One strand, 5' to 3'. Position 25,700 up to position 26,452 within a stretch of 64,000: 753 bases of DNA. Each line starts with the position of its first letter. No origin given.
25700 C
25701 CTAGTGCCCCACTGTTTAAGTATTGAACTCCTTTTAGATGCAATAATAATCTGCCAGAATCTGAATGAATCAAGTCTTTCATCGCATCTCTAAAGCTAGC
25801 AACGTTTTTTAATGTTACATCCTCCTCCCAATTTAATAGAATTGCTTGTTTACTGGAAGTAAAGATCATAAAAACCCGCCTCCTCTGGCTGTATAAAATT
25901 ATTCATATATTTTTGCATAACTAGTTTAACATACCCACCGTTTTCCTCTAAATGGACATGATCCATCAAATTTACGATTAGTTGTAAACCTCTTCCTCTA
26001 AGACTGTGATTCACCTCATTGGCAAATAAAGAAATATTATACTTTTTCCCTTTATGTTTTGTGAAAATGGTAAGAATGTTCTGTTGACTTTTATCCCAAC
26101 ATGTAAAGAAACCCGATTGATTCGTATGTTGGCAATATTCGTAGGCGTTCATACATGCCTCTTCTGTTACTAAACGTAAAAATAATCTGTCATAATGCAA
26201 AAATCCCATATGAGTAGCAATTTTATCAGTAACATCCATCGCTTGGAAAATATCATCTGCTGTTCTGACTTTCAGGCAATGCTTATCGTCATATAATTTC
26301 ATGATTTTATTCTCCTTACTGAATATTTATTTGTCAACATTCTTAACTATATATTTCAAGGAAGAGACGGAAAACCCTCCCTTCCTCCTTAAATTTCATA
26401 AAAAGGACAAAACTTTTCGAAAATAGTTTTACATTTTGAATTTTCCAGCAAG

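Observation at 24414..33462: Receiver-less chemosensory array joined to a sigma-less partner-switching module and a LuxR-type regulator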

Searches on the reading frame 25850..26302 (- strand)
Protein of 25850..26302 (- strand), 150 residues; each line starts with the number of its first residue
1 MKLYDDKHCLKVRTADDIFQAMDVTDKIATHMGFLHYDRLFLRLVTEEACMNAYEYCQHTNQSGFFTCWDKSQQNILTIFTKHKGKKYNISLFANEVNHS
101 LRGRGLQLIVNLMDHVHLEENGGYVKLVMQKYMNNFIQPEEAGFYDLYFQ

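Call 3: search_protein_families(library=pfam, proteins=[window:25850-26302:-], max_evalue=0.01)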
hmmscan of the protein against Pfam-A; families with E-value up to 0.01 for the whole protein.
window:25850-26302:- (150 aa): 1 family
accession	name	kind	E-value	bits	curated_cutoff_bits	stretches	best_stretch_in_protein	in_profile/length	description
PF13581.12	HATPase_c_2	-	7.4e-09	36.1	27.4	1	20-131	10-127/127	Histidine kinase-like ATPase domain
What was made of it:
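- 25850..26302 (-): RsbW/SpoIIAB-like GHKL protein (150 aa) with an atypical ATP site, possibly a pseudokinase. Pfam HATPase_c_2 36 bits (call 3).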

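Call 4: search_protein_families(library=ncbifam, proteins=[window:25850-26302:-], max_evalue=0.01)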
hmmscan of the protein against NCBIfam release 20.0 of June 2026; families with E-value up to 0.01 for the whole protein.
window:25850-26302:- (150 aa): 3 families
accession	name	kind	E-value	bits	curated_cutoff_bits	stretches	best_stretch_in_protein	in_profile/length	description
NF003144.0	PRK04069.1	equivalog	8.5e-07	28.5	145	1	28-135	29-145/161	anti-sigma B factor RsbW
TIGR01924.1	rsbW_low_gc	equivalog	7.4e-06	25.5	155.05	1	27-135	28-145/159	anti-sigma B factor RsbW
NF041045.1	RsbA_anti_sig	subfamily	0.0061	15.8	210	1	12-128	185-301/303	anti-sigma factor RsbA family regulatory protein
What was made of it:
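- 25850..26302 (-): It falls far below the NCBIfam RsbW cut-off, 28.5 against 145 bits (call 4).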

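Call 32: find_homologous_proteins(query=window:25850-26302:-, max_evalue=0.001)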
Query window:25850-26302:- (150 aa): 24 proteins with E <= 0.001 among 28 candidates.
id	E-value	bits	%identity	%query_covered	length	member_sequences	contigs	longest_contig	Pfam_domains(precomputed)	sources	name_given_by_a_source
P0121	8.9e-99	346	100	100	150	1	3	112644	PF13581.13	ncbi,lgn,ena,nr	ncbi:MAG TPA: ATP-binding protein [Bacillus bacterium]|nr:ATP-binding protein [Bacillus sp. (in: fir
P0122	1.9e-61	224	66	100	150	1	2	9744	PF13581.13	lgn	-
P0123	7.9e-57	209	64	96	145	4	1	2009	PF13581.13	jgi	-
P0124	3.3e-51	191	62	97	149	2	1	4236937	PF13581.13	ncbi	ncbi:ATP-binding protein [Schinkia sp. CFF1]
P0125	9.8e-49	183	64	86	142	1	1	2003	PF13581.13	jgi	jgi:serine/threonine-protein kinase RsbW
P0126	3.7e-48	181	65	86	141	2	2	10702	PF13581.13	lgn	-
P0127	2.8e-47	178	62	89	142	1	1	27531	PF13581.13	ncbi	-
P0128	4.1e-46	175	62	89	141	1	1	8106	PF13581.13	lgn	-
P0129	5.5e-46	174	62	89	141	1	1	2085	PF13581.13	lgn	-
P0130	5.9e-46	174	58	96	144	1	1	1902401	PF13581.13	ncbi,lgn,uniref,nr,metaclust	ncbi:ATP-binding protein [Calidifontibacillus oryziterrae]|uniref:ATP-binding protein n=1 Tax=Calidi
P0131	6.7e-46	174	62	87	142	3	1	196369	PF13581.13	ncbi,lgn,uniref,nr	ncbi:ATP-binding protein [Schinkia azotoformans]|uniref:ATP-binding protein n=1 Tax=Schinkia azotofo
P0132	5.7e-45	171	58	96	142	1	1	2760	PF13581.13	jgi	-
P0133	7.8e-43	164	59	89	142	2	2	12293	PF13581.13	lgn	-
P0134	2.1e-42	163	60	86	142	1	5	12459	PF13581.13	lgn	-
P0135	1.3e-40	157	60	89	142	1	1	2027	PF13581.13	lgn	-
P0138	2.1e-30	124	53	83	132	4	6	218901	PF13581.13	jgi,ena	jgi:serine/threonine-protein kinase RsbW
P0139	2.9e-30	123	50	82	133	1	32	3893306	PF13581.13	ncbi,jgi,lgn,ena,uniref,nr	ncbi:ATP-binding protein [Parageobacillus thermoglucosidasius]|jgi:serine/threonine-protein kinase R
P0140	1.1e-29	121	52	78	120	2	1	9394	PF13581.13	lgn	-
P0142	2.3e-19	88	42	83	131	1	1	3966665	PF13581.13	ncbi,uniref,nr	ncbi:ATP-binding protein [Paenibacillus sp. YPG26]|uniref:ATP-binding protein n=1 Tax=Paenibacillus 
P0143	1.7e-17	82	45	73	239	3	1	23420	PF01740.27,PF13581.13,PF13466.13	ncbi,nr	ncbi:MAG: STAS domain-containing protein [Bacillaceae bacterium]|nr:STAS domain-containing protein [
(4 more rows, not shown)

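Call 33: find_encoding_contigs(protein=P0139, flank=10000, max_places=1)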
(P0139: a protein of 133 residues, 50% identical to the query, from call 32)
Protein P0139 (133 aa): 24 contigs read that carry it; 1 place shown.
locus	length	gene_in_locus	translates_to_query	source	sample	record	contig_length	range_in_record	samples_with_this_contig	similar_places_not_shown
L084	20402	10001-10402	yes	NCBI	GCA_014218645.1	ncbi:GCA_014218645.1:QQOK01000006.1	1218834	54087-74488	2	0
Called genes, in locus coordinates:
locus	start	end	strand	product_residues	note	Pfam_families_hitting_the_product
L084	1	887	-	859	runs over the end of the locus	PF12704:MacB_PCD (faint), PF02687:FtsX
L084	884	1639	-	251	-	PF00005:ABC_tran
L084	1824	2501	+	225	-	PF00072:Response_reg, PF00486:Trans_reg_C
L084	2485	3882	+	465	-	PF00672:HAMP (weak), PF00512:HisKA, PF02518:HATPase_c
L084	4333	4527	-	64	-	-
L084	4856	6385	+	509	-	PF01266:DAO, PF06039:Mqo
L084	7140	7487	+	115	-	PF11345:DUF3147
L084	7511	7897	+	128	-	PF11345:DUF3147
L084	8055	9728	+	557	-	PF10114:PocR (faint), PF00196:GerE, PF08281:Sigma70_r4_2 (weak)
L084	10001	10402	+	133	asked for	PF13581:HATPase_c_2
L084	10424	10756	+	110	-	PF01740:STAS, PF13466:STAS_2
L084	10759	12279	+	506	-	PF08447:PAS_3, PF00989:PAS, PF08448:PAS_4 (weak), PF13188:PAS_8 (weak), PF08447:PAS_3, PF13426:PAS_9, PF07228:SpoIIE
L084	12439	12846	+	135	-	PF06271:RDD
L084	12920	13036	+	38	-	PF10055:DUF2292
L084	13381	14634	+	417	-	PF00672:HAMP (weak), PF06103:DUF948 (faint), PF00015:MCPsignal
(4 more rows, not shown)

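Call 34: find_encoding_contigs(protein=P0143, flank=10000, max_places=1)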
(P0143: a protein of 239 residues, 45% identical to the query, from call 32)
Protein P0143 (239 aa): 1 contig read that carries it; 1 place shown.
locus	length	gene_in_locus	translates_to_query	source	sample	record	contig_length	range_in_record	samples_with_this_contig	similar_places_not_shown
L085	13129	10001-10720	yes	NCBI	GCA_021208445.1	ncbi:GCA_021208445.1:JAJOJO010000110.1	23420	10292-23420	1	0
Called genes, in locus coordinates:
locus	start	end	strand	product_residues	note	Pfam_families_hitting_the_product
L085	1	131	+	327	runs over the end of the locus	PF02779:Transket_pyr, PF02780:Transketolase_C, PF17147:PFOR_II (weak)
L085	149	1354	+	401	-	PF00364:Biotin_lipoyl, PF02817:E3_binding, PF00198:2-oxoacid_dh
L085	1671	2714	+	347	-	PF01297:ZnuA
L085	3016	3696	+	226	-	-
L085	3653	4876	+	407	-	PF13185:GAF_2 (faint)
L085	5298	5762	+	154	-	PF01584:CheW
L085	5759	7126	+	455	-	PF01627:Hpt, PF07194:P2, PF02895:H-kinase_dim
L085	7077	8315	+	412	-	PF02518:HATPase_c, PF01584:CheW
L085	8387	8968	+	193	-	PF02203:TarH (weak), PF12729:4HB_MCP_1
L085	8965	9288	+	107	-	PF00672:HAMP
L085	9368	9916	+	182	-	PF00015:MCPsignal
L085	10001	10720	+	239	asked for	PF13581:HATPase_c_2, PF01740:STAS, PF13466:STAS_2 (weak)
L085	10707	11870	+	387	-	PF00989:PAS, PF13188:PAS_8 (weak), PF08448:PAS_4 (weak), PF13426:PAS_9, PF08447:PAS_3 (weak), PF07228:SpoIIE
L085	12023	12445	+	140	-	PF06491:Disulph_isomer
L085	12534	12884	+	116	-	-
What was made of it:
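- Tried and rejected: Its contig (L085) has cheA, mcp and luxR all split into pieces, so the fusion is probably a frameshift artefact, and I did not use it (call 34).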

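Call 35: find_encoding_contigs(protein=P0142, flank=10000, max_places=1)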
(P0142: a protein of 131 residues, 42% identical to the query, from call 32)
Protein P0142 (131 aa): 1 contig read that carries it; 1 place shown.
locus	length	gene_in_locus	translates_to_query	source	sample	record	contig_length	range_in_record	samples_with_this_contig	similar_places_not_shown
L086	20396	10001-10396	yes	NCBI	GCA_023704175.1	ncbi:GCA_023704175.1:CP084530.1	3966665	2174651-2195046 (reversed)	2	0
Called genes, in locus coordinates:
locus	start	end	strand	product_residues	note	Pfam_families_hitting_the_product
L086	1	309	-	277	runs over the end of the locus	PF26317:CntK_N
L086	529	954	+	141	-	-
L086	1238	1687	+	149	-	PF01584:CheW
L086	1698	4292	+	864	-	PF01627:Hpt, PF07194:P2, PF02895:H-kinase_dim, PF02518:HATPase_c, PF01584:CheW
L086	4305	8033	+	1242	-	-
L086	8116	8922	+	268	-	PF08242:Methyltransf_12 (faint), PF01739:CheR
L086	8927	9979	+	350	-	PF00072:Response_reg, PF01339:CheB_methylest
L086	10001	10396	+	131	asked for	PF13581:HATPase_c_2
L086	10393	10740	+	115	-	PF01740:STAS, PF13466:STAS_2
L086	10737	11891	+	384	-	PF13426:PAS_9, PF07228:SpoIIE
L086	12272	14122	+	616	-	PF00196:GerE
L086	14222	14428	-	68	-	-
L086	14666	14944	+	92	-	PF00583:Acetyltransf_1, PF13508:Acetyltransf_7 (weak), PF14542:Acetyltransf_CG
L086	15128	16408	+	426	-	PF13231:PMT_2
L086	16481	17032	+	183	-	PF07563:DUF1541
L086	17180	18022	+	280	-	PF01145:Band_7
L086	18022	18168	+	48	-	PF03869:Arc (weak), PF07878:RHH_5 (weak)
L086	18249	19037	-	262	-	PF20085:TGL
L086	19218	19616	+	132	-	PF00293:NUDIX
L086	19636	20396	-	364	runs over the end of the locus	PF03845:Spore_permease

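Call 37: search_solved_structures(query=A2, max_evalue=0.01, show_alignments=3)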
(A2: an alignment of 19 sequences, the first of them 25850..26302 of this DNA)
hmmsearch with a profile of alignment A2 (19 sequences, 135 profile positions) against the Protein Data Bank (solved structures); distinct sequences matched with E-value up to 0.01: 5.
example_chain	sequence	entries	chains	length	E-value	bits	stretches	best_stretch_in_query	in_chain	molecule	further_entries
6m36_A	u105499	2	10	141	2.4e-15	59.5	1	27-132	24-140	Serine-protein kinase RsbW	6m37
1til_A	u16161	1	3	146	0.00013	24.8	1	32-130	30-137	Anti-sigma F factor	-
1l0o_A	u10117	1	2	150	0.00014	24.7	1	32-130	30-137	Anti-sigma F factor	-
1th8_A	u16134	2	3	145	0.0002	24.2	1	32-122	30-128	Anti-sigma F factor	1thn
1tid_A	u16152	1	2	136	0.00028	23.7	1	32-120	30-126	Anti-sigma F factor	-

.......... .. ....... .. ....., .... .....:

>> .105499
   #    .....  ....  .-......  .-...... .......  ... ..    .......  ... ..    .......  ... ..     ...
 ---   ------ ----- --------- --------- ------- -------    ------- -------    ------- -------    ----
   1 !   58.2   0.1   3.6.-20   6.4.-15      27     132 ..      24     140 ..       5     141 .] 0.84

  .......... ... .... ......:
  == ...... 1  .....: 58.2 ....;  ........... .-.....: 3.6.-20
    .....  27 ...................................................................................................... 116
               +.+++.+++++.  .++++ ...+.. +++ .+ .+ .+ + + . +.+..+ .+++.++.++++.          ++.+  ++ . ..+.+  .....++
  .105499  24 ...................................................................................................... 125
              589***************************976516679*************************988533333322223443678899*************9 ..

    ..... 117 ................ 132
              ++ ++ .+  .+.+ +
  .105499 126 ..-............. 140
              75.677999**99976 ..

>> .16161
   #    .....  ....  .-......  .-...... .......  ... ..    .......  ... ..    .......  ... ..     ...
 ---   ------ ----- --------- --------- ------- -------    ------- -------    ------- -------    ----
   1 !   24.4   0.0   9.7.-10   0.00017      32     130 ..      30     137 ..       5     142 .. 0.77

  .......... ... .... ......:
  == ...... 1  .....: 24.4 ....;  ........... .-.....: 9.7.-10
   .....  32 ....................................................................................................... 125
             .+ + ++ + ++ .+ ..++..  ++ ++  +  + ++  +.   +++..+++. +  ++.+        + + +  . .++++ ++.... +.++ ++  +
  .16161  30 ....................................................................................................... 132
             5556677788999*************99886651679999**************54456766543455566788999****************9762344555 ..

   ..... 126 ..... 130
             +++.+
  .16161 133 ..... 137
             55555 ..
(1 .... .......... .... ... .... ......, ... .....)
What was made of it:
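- The RsbW-like protein scores 28.5 bits against the RsbW equivalog cut-off of 145 (call 4) and lacks the G1 Asp (call 37).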

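Call 39: search_protein_families(library=pfam, proteins=[L086:4305-8033:+], max_evalue=1)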
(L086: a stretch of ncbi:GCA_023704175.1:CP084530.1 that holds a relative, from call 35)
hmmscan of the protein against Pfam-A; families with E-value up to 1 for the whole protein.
L086:4305-8033:+ (1242 aa): 12 families
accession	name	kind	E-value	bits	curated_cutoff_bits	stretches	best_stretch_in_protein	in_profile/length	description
PF00015.26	MCPsignal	-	6.2e-59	199.1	34.6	6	573-730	13-170/172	Methyl-accepting chemotaxis protein (MCP) signalling domain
PF06103.16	DUF948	-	2.3e-10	41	37.2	7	492-548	26-82/89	Bacterial protein of unknown function (DUF948)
PF04108.17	ATG17_like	-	4.4e-08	33.4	43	2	469-619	114-274/355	Autophagy protein ATG17-like domain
PF20155.4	TMP_3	-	8.1e-06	26.1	41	5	241-338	2-99/192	Tape measure protein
PF07888.16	CALCOCO1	-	0.00014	21.4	36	2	239-395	65-221/496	Calcium binding and coiled-coil domain (CALCOCO1) like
PF07889.17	DUF1664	-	0.007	16.8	34.6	4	438-512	43-121/124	Protein of unknown function (DUF1664)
PF06160.17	EzrA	-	0.0079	15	39.6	2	305-544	254-496/557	Septation ring formation regulator, EzrA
PF19956.5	EAD2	-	0.013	16.2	23.8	0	953-1016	13-74/81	Effector-associated domain 2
PF10473.14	CENP-F_leu_zip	-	0.014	15.9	34.5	2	447-542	7-102/140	Leucine-rich repeats of kinetochore protein Cenp-F/LEK1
PF11887.13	Mce4_CUP1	-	0.036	14.1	32.6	2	21-129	73-181/222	Cholesterol uptake porter CUP1 of Mce4, putative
PF24423.1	OVT1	-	0.27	12.1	30.9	1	76-142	12-78/100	Major antigen, helical domain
PF05010.19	TACC_C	-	0.38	10.9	29.9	4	366-475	15-128/201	Transforming acidic coiled-coil-containing protein (TACC), C-terminal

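Call 59: find_encoding_contigs(protein=P0138, flank=8000, max_places=2)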
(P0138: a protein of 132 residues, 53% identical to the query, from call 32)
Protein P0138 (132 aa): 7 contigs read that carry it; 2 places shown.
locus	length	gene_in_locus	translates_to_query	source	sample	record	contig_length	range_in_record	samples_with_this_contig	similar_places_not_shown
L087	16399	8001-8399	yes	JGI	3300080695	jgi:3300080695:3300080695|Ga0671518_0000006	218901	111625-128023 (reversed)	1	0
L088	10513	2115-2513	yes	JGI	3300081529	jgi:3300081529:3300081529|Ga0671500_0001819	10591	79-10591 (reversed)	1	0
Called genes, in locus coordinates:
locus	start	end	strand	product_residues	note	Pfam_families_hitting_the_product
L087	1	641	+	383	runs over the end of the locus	PF00483:NTP_transferase, PF12804:NTP_transf_3, PF25084:LbH_EIF2B, PF25087:GMPPB_C, PF00132:Hexapep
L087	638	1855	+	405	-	PF13439:Glyco_transf_4, PF00534:Glycos_transf_1, PF13692:Glyco_trans_1_4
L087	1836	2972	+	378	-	-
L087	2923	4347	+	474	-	PF02878:PGM_PMM_I, PF02879:PGM_PMM_II, PF02880:PGM_PMM_III, PF00408:PGM_PMM_IV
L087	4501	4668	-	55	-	-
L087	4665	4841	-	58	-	-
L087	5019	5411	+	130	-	PF11345:DUF3147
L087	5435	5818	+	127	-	PF11345:DUF3147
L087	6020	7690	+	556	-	PF10114:PocR (faint), PF00196:GerE, PF08281:Sigma70_r4_2 (weak)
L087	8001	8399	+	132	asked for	PF13581:HATPase_c_2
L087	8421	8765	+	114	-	PF01740:STAS, PF13466:STAS_2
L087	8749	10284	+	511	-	PF08448:PAS_4 (weak), PF13426:PAS_9 (weak), PF08447:PAS_3, PF00989:PAS, PF08448:PAS_4 (weak), PF13188:PAS_8 (weak), PF13426:PAS_9, PF07228:SpoIIE, +1 more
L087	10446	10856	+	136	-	PF06271:RDD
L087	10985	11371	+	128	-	PF00293:NUDIX, PF14815:NUDIX_4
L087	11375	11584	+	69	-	-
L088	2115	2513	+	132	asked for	PF13581:HATPase_c_2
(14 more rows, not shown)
